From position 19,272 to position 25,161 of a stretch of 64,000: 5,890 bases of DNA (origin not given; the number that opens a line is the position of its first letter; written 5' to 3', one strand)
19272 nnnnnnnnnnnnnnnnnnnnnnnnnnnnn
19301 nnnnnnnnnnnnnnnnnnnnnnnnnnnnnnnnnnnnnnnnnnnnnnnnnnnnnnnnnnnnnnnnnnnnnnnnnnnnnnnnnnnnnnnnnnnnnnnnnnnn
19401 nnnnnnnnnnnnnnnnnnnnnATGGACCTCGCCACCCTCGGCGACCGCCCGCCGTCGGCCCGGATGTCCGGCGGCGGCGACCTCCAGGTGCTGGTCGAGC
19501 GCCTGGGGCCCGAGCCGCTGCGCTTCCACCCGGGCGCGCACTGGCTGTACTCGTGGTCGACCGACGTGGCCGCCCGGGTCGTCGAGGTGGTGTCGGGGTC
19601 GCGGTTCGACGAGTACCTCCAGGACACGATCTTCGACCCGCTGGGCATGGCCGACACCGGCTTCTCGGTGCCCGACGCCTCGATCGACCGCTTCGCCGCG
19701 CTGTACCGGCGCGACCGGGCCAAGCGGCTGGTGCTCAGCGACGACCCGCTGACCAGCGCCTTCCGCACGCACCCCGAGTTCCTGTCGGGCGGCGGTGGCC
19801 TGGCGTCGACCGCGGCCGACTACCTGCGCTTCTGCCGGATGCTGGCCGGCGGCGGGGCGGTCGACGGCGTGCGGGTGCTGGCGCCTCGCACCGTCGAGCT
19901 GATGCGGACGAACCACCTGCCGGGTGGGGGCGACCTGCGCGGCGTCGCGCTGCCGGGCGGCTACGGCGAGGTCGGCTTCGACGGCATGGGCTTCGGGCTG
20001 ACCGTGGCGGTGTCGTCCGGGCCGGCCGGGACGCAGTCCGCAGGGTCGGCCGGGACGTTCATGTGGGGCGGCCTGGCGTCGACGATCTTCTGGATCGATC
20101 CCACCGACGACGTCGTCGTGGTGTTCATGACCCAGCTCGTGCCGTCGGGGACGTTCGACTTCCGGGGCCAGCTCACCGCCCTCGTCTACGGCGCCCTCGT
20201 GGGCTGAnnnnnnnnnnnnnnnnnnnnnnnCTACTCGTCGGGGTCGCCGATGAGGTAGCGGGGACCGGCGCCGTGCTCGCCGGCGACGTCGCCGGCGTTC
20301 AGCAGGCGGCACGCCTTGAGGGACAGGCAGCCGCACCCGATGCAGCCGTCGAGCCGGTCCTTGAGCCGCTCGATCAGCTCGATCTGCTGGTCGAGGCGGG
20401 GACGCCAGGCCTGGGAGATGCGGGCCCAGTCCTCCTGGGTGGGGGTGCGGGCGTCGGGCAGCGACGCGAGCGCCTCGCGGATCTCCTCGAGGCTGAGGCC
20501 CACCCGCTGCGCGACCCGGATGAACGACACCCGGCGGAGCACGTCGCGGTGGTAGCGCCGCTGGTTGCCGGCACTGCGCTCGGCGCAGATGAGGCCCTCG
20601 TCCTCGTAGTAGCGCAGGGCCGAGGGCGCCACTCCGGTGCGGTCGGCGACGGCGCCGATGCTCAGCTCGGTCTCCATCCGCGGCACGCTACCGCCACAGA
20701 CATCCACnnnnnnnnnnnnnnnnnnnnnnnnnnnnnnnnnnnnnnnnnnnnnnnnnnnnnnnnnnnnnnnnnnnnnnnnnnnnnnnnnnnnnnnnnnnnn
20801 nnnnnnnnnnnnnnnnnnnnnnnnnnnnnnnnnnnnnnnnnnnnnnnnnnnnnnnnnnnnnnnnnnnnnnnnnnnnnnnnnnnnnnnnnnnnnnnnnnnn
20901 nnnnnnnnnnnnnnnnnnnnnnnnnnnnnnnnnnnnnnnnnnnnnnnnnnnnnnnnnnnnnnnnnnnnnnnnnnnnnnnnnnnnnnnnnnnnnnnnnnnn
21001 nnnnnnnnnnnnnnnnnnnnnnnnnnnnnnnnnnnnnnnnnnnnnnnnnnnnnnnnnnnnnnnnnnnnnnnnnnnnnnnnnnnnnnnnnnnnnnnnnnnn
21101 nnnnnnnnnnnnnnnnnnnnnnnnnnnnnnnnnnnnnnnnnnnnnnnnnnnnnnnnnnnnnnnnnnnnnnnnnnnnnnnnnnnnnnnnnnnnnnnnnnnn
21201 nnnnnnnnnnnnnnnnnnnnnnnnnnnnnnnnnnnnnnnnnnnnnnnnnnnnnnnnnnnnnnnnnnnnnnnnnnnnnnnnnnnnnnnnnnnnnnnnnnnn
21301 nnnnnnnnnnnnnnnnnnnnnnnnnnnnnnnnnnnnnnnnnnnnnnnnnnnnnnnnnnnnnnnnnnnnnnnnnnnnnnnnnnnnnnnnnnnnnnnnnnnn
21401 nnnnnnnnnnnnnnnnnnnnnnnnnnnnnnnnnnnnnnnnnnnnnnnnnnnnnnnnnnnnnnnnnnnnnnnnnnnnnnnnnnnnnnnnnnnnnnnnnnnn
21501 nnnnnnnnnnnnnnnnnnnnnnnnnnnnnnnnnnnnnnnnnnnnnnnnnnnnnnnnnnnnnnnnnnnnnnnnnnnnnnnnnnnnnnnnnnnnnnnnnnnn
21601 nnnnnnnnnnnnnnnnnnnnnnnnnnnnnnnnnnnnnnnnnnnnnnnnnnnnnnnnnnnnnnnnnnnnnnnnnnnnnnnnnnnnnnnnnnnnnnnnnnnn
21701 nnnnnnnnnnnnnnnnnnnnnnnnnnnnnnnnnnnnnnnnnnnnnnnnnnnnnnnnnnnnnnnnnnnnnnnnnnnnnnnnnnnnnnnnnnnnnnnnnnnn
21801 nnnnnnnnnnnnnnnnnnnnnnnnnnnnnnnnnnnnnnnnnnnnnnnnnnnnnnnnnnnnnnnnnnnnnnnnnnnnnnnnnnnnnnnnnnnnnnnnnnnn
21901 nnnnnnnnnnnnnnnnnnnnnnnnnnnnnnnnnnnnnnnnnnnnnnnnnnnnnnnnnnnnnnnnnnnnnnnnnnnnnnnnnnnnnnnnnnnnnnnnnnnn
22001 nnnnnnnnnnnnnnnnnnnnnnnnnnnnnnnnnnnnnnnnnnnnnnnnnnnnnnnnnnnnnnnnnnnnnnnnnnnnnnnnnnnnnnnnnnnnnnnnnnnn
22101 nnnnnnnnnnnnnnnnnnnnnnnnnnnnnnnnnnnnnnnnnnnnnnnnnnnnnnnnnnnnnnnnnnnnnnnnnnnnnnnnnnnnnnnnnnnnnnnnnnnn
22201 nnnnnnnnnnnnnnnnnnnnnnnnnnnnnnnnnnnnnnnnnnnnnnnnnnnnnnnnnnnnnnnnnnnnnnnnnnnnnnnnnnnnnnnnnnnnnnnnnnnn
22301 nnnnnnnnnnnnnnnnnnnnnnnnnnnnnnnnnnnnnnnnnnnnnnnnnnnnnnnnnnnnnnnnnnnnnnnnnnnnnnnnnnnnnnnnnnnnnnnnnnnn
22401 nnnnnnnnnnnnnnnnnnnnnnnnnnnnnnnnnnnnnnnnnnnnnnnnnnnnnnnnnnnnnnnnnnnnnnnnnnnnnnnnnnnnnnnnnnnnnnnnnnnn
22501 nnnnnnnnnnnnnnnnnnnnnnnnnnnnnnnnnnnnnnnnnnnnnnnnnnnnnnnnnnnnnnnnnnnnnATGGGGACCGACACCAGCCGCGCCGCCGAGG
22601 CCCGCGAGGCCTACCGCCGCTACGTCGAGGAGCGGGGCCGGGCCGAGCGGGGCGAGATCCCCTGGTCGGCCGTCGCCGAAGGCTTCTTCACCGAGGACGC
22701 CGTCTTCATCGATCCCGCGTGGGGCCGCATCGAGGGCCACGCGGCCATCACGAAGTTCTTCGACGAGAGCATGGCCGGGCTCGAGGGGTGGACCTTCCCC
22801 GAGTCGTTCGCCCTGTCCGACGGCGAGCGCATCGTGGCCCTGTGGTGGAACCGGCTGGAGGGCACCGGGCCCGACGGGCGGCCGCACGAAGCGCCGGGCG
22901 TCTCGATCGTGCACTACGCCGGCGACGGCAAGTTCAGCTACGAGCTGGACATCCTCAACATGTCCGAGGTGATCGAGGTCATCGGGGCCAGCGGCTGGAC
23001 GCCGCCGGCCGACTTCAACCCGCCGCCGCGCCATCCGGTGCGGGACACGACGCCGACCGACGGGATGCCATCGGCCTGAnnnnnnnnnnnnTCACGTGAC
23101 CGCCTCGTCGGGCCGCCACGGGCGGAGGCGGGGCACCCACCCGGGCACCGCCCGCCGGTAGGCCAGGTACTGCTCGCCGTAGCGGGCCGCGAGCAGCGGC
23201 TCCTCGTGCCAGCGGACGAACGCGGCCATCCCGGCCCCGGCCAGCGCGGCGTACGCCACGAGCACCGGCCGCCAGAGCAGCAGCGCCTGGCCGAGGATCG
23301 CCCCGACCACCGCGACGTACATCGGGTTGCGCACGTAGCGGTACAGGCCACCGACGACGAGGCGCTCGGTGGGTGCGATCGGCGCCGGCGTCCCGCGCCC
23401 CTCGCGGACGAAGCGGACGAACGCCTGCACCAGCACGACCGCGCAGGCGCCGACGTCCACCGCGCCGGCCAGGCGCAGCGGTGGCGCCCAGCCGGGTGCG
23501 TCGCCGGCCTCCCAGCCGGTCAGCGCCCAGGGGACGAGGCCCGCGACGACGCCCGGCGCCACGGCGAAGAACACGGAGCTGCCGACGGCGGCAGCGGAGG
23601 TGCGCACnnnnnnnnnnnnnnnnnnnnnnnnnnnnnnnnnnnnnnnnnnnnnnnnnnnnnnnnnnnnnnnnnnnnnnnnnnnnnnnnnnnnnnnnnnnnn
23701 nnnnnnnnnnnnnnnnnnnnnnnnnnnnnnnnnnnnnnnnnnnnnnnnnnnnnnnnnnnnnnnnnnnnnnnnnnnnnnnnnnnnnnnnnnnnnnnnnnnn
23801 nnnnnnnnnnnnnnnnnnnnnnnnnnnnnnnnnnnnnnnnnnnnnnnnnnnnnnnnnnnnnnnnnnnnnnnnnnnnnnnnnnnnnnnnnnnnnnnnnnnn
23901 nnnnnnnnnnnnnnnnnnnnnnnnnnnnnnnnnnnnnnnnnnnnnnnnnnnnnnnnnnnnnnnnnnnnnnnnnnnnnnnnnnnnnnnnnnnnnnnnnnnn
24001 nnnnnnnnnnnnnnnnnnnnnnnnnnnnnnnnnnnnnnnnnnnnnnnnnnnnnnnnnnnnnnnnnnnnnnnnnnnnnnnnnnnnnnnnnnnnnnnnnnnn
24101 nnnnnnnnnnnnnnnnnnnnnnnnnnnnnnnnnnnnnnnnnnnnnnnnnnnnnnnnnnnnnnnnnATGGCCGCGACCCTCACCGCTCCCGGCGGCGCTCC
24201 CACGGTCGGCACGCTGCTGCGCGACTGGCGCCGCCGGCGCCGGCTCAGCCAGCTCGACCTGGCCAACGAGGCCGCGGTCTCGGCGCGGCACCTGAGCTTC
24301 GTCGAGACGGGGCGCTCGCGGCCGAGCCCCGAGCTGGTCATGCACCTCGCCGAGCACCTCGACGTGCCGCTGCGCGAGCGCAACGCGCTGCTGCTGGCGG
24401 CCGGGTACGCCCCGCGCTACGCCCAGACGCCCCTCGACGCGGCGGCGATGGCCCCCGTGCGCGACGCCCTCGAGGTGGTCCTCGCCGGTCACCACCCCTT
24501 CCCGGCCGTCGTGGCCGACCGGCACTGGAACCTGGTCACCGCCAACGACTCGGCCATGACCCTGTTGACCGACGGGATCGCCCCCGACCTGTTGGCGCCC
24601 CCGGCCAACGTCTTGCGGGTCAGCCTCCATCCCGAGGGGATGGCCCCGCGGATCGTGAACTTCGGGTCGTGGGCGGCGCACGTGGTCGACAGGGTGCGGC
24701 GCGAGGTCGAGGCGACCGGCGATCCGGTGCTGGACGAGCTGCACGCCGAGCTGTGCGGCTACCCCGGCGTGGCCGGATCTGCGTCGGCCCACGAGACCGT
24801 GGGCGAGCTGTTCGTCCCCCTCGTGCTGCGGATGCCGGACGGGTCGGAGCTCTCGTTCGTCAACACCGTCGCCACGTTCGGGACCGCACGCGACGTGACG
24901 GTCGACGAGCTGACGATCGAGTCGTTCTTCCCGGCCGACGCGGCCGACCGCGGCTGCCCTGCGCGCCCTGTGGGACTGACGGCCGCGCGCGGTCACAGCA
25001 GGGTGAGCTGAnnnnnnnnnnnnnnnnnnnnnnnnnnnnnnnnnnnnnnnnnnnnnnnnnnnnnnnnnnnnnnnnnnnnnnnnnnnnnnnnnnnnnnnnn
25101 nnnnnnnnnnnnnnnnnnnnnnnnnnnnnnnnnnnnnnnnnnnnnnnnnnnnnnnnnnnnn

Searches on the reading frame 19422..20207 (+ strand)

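Call 50: search_protein_families(library=pfam, proteins=[window:19422-20207:+], max_evalue=0.001)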
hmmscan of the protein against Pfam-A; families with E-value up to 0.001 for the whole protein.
window:19422-20207:+ (261 aa): 1 family
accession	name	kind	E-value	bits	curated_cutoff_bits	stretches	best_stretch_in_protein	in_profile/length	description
PF00144.29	Beta-lactamase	-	4.3e-34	118.6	27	1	20-249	121-321/329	Beta-lactamase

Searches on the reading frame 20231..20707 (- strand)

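Call 50: search_protein_families(library=pfam, proteins=[window:20231-20707:-], max_evalue=0.001)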
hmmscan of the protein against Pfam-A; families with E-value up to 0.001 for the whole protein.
window:20231-20707:- (158 aa): 3 families
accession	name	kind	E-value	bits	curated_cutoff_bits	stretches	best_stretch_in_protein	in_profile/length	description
PF09278.17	MerR-DNA-bind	-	6.7e-20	71.9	25.4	1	57-122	1-65/65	MerR, DNA binding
PF13411.12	MerR_1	-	3e-17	62.9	21.6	1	16-82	2-68/69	MerR HTH family regulatory protein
PF00376.29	MerR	-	3.3e-15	56.1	28.2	1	16-52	1-38/38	MerR family regulatory protein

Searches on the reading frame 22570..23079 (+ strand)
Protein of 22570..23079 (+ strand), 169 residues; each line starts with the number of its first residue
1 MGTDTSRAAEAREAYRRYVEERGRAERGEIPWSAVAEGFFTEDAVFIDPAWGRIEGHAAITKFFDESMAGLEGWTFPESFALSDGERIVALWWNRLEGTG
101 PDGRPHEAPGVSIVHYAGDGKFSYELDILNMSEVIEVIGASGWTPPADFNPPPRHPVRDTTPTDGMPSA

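Call 50: search_protein_families(library=pfam, proteins=[window:22570-23079:+], max_evalue=0.001)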
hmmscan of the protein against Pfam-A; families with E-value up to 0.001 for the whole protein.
window:22570-23079:+ (169 aa): 1 family
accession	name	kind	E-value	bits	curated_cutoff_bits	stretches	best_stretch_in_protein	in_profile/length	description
PF12680.13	SnoaL_2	-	1.5e-11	45.2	27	1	36-122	16-99/102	SnoaL-like domain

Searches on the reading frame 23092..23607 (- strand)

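Call 50: search_protein_families(library=pfam, proteins=[window:23092-23607:-], max_evalue=0.001)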
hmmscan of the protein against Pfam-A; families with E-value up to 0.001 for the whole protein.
window:23092-23607:- (171 aa): 2 families
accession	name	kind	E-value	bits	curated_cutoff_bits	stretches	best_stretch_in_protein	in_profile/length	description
PF04191.18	PEMT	-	2.1e-12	47.9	25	1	80-145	39-104/105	Phospholipid methyltransferase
PF04140.19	ICMT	-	7e-06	26.8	24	1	78-136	30-89/95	Isoprenylcysteine carboxyl methyltransferase (ICMT) family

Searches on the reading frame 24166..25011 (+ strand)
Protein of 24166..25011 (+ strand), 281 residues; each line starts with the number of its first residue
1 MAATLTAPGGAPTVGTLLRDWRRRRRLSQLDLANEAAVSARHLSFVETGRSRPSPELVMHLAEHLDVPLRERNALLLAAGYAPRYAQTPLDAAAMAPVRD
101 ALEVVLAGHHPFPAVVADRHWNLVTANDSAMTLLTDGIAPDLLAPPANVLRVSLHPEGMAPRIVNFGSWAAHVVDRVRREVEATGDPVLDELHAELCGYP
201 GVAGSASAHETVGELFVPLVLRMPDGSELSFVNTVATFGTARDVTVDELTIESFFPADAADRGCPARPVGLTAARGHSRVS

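Call 50: search_protein_families(library=pfam, proteins=[window:24166-25011:+], max_evalue=0.001)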
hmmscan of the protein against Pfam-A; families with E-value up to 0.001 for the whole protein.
window:24166-25011:+ (281 aa): 3 families
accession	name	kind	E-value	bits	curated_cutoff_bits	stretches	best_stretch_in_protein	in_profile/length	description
PF17765.7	MLTR_LBD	-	2.1e-30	106.5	26.3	1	98-262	1-162/168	MmyB-like transcription regulator ligand binding domain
PF13560.12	HTH_31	-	3.7e-10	40.4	27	1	15-75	3-64/64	Helix-turn-helix domain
PF01381.28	HTH_3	-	1.8e-08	34.7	23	1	18-71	1-54/55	Helix-turn-helix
